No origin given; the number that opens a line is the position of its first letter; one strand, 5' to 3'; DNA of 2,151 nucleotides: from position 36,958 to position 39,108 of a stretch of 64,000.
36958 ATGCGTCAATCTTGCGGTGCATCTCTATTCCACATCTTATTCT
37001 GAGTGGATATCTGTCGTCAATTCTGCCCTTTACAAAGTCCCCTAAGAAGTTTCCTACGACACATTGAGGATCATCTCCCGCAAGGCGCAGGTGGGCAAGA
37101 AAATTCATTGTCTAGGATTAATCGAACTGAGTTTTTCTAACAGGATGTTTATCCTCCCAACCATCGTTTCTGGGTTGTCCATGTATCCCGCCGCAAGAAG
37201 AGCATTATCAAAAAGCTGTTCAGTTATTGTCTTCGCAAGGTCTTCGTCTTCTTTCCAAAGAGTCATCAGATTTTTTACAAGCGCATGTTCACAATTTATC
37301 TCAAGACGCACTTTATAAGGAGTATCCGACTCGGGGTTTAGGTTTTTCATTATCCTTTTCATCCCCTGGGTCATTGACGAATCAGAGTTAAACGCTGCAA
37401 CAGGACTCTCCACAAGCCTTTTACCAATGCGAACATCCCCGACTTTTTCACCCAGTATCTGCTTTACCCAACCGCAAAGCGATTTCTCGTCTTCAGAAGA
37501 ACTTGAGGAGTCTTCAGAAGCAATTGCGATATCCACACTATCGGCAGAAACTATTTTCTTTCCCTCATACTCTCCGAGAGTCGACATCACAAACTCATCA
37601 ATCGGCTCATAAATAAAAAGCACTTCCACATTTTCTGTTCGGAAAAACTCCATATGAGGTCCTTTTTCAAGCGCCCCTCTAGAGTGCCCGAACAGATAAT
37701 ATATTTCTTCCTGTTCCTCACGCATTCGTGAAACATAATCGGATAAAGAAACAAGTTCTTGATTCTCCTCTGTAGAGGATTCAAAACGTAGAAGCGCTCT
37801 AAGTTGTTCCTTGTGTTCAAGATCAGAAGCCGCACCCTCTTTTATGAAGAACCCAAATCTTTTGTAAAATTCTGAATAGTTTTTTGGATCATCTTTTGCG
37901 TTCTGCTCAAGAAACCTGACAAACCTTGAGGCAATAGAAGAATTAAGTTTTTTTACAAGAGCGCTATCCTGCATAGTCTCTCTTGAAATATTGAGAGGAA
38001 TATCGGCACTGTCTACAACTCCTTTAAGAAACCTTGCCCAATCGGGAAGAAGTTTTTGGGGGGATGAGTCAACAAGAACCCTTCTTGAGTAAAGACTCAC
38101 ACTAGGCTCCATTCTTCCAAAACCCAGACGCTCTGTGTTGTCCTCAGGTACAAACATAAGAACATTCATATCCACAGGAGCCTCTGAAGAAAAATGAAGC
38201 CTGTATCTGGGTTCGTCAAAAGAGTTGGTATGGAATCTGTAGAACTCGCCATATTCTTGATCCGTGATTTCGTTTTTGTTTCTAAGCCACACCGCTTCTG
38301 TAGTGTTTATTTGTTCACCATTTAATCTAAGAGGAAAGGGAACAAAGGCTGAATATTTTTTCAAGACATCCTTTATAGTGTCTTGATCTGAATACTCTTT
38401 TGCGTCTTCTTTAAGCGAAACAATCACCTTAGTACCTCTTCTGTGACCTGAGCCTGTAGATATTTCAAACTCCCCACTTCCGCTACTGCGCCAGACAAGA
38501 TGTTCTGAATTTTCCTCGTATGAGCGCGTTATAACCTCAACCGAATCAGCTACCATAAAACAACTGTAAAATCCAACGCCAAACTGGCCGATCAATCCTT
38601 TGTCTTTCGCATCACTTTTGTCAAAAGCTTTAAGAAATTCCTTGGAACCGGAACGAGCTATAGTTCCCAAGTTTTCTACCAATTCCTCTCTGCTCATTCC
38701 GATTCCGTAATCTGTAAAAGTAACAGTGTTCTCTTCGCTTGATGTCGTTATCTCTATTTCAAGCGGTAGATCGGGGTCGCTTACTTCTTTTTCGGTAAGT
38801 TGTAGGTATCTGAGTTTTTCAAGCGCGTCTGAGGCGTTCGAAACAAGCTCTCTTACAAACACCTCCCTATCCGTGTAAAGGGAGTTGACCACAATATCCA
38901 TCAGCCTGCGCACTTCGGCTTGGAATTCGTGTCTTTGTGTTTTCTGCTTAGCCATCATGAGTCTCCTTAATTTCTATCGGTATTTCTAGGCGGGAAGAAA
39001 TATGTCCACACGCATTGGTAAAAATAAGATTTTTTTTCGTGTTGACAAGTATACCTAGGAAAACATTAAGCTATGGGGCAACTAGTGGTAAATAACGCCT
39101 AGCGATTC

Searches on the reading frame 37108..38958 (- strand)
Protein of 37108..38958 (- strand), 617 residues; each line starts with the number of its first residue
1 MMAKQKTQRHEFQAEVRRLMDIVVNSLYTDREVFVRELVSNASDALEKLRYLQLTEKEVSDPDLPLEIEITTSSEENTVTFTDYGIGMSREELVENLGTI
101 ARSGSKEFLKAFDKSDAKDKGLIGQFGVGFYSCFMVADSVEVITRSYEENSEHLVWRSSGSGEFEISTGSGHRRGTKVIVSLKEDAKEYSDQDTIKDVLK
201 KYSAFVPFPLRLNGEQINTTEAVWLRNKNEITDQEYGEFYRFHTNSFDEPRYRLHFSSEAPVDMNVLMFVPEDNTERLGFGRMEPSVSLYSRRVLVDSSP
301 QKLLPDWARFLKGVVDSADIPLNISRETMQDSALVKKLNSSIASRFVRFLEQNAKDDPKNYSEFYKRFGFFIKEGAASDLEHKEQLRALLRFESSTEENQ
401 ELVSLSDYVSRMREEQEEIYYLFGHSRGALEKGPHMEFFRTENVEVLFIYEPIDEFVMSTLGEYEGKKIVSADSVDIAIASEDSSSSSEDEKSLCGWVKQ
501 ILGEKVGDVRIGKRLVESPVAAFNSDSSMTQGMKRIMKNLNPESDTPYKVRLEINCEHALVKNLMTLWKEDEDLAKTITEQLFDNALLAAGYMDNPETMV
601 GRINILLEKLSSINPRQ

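Call 47: find_homologous_proteins(query=window:37108-38958:-, max_evalue=1e-50)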
Query window:37108-38958:- (617 aa): 7996 proteins with E <= 1e-50 among 8000 candidates; the best 120 are listed.
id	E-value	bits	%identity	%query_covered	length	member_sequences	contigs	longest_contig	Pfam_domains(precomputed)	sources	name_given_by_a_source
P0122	0.0e+0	1364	100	100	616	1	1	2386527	PF02518.32,PF00183.24,PF13589.13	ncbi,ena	-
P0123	0.0e+0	1339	98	100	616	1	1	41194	PF02518.32,PF00183.24,PF13589.13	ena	-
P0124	0.0e+0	1206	88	100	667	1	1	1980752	PF02518.32,PF00183.24,PF13589.13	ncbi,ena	-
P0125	0.0e+0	1065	76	99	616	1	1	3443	PF00183.24,PF13589.13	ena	-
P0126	0.0e+0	1064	76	99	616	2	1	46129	PF00183.24,PF13589.13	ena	-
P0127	0.0e+0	1063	76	99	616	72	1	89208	PF00183.24,PF13589.13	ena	-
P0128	0.0e+0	1060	76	99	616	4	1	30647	PF00183.24,PF13589.13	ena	-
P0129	0.0e+0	1060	76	99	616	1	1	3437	PF00183.24,PF13589.13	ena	-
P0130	0.0e+0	1059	76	99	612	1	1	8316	PF00183.24,PF13589.13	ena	-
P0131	0.0e+0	1058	76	99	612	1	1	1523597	PF00183.24,PF13589.13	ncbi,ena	-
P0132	0.0e+0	1056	76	99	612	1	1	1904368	PF00183.24,PF13589.13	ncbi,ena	-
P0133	0.0e+0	1052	76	99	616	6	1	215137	PF00183.24,PF13589.13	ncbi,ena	-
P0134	0.0e+0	1052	76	99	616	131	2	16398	PF00183.24,PF13589.13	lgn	-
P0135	0.0e+0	1052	76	99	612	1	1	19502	PF00183.24,PF13589.13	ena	-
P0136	0.0e+0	1048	75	99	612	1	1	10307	PF00183.24,PF13589.13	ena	-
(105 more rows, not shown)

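Call 48: find_encoding_contigs(protein=P0123, flank=10000, max_places=2)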
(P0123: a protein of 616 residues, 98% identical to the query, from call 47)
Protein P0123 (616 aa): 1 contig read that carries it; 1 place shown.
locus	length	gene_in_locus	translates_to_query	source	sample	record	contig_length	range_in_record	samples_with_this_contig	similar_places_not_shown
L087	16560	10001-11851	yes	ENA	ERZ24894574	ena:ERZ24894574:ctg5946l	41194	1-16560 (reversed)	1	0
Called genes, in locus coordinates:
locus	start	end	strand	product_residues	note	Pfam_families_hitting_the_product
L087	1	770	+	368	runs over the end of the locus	PF04055:Radical_SAM, PF19288:CofH_C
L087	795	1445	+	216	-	PF01625:PMSR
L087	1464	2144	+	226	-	PF03588:Leu_Phe_trans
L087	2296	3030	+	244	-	PF00117:GATase, PF07722:Peptidase_C26 (weak)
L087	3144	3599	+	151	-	PF01467:CTP_transf_like (weak)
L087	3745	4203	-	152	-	PF04493:Endonuclease_5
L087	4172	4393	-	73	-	PF04493:Endonuclease_5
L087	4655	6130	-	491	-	-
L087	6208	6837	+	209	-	PF13384:HTH_23 (faint), PF13565:HTH_32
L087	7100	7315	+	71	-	PF13358:DDE_3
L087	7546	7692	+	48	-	-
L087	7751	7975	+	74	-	-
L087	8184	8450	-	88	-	PF01197:Ribosomal_L31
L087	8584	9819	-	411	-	PF00490:ALAD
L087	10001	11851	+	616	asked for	PF02518:HATPase_c (weak), PF13589:HATPase_c_3, PF00183:HSP90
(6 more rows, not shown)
